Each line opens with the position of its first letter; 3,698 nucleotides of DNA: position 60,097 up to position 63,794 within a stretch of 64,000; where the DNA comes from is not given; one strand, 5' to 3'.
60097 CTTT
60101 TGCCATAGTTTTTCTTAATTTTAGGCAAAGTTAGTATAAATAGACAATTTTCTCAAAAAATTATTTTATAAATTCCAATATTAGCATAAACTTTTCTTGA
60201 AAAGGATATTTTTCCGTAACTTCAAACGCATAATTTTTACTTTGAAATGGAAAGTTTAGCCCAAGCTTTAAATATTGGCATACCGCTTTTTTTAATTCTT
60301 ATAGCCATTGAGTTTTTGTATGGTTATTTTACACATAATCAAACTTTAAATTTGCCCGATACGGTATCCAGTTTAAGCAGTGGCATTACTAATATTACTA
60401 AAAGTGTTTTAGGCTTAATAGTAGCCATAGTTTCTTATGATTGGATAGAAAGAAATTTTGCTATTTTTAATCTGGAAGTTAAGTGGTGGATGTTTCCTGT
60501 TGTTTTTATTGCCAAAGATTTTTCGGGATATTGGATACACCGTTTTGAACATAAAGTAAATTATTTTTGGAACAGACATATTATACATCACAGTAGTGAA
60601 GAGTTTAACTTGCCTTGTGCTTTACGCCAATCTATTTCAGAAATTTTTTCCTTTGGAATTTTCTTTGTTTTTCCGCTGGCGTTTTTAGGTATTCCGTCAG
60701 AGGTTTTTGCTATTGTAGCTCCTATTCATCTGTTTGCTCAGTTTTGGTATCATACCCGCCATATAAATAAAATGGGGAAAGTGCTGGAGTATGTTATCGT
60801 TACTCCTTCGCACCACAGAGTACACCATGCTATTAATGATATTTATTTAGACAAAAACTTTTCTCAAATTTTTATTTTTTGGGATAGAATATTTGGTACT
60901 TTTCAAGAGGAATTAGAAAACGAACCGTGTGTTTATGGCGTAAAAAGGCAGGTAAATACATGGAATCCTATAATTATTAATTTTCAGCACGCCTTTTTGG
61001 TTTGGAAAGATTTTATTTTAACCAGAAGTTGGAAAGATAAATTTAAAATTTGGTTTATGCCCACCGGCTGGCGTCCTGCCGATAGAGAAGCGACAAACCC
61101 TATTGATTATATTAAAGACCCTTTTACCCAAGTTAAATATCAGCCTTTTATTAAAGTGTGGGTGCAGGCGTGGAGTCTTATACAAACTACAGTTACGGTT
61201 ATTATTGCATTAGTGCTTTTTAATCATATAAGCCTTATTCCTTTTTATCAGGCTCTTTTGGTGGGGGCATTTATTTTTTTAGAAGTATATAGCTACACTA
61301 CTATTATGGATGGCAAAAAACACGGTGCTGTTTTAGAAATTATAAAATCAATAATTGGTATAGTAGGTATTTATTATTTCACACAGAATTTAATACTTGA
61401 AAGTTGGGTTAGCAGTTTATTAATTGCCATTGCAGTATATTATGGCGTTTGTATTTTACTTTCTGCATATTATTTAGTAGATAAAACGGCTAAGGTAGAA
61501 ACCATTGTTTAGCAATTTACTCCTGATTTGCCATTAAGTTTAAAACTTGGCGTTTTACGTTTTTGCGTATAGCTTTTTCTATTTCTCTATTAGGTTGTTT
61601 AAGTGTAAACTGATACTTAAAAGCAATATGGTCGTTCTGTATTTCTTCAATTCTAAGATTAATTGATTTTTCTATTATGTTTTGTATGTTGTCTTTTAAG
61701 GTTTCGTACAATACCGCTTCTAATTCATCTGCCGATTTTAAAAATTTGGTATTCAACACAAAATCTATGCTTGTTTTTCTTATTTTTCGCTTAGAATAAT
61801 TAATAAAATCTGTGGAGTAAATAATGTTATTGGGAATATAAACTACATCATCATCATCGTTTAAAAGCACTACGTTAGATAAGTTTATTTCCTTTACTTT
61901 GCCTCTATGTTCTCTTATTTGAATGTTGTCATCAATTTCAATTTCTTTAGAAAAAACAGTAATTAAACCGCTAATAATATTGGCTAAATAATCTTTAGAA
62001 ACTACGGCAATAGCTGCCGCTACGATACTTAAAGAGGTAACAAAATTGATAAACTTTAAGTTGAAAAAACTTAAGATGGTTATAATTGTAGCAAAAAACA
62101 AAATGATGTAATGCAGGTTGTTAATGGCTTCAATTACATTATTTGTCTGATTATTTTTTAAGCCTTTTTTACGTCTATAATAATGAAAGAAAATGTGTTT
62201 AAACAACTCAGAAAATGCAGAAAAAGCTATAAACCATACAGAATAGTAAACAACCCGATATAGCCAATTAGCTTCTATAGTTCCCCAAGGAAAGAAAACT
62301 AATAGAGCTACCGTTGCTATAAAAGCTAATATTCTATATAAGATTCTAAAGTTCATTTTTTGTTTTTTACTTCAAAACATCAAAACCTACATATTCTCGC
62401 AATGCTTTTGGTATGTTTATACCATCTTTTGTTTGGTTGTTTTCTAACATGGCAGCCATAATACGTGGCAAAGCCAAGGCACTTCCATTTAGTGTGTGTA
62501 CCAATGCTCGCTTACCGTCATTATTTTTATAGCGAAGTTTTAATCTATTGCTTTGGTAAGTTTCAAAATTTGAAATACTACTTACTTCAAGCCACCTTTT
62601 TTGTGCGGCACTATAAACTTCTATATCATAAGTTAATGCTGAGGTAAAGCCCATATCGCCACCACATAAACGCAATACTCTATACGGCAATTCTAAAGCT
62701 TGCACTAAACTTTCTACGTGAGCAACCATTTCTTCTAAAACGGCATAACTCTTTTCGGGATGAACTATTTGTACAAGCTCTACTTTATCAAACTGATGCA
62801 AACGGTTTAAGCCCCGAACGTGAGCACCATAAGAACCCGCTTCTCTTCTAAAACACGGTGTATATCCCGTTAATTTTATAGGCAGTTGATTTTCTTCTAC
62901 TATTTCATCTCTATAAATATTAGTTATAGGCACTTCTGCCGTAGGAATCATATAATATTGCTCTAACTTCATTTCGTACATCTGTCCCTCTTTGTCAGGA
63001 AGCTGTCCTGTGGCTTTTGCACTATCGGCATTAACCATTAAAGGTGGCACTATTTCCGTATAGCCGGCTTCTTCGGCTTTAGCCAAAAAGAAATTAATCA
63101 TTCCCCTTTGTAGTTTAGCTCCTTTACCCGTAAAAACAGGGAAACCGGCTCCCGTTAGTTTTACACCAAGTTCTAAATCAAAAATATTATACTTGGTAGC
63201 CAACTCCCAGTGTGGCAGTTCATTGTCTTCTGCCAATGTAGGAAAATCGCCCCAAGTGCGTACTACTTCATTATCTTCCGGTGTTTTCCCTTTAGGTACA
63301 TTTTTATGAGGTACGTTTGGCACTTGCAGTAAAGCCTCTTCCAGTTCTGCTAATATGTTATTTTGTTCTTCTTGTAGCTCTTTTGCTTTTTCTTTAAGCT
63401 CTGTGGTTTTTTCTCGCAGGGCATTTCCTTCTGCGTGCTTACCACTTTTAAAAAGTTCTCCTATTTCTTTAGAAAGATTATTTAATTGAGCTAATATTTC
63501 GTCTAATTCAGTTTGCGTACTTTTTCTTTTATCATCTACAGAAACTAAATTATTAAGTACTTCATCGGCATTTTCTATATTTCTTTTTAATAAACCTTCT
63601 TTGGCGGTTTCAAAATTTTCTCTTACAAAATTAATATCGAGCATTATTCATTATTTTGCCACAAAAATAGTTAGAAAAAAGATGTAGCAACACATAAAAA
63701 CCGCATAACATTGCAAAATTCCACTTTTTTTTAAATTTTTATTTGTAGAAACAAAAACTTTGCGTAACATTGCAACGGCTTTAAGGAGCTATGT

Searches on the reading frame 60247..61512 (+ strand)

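Call 110: search_protein_families(library=pfam, proteins=[window:60247-61512:+], max_evalue=0.00001)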
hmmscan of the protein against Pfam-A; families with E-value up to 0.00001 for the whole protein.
window:60247-61512:+ (421 aa): 1 family
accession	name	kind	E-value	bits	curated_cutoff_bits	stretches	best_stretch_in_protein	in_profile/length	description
PF04116.19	FA_hydroxylase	-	2.3e-28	99.7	31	1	84-218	2-132/132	Fatty acid hydroxylase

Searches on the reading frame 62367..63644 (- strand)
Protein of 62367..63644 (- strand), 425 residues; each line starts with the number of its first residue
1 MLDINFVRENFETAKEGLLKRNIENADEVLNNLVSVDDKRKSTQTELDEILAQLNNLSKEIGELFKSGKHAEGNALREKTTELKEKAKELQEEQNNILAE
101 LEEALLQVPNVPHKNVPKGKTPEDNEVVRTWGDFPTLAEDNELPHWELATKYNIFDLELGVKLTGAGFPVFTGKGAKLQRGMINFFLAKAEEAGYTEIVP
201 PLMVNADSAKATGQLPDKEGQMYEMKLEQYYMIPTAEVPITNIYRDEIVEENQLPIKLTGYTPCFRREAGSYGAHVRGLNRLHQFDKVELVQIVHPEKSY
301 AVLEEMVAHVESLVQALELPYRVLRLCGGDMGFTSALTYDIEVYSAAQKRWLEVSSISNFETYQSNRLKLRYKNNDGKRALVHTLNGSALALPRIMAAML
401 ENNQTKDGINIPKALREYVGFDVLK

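Call 38: find_encoding_contigs(protein=window:62367-63644:-, flank=10000, max_places=10)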
Protein window:62367-63644:- (425 aa): 3 contigs read that carry it; 3 places shown.
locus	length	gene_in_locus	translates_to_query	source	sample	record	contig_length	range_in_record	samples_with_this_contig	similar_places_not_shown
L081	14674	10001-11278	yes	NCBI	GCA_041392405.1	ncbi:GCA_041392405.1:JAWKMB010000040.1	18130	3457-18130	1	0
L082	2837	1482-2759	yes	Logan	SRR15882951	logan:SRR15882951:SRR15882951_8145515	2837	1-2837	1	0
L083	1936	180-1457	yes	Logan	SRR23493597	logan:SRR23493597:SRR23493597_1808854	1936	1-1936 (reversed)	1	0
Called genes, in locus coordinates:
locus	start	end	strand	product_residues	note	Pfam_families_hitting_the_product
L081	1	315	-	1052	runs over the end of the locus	PF00580:UvrD-helicase, PF13245:AAA_19, PF13361:UvrD_C, PF13538:UvrD_C_2 (faint), PF12705:PDDEXK_1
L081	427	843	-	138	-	PF15418:DUF4625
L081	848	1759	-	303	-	-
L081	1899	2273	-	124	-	-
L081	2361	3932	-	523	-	PF00732:GMC_oxred_N, PF05199:GMC_oxred_C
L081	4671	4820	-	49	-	-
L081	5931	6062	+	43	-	PF02628:COX15-CtaA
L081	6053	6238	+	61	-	-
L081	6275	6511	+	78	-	PF02628:COX15-CtaA (weak)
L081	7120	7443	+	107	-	-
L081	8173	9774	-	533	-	PF07498:Rho_N, PF07497:Rho_RNA_bind, PF00006:ATP-synt_ab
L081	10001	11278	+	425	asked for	PF02403:Seryl_tRNA_N, PF00587:tRNA-synt_2b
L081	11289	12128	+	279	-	PF00924:MS_channel_2nd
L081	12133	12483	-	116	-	-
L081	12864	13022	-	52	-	-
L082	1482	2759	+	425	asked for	PF02403:Seryl_tRNA_N, PF00587:tRNA-synt_2b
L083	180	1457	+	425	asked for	PF02403:Seryl_tRNA_N, PF00587:tRNA-synt_2b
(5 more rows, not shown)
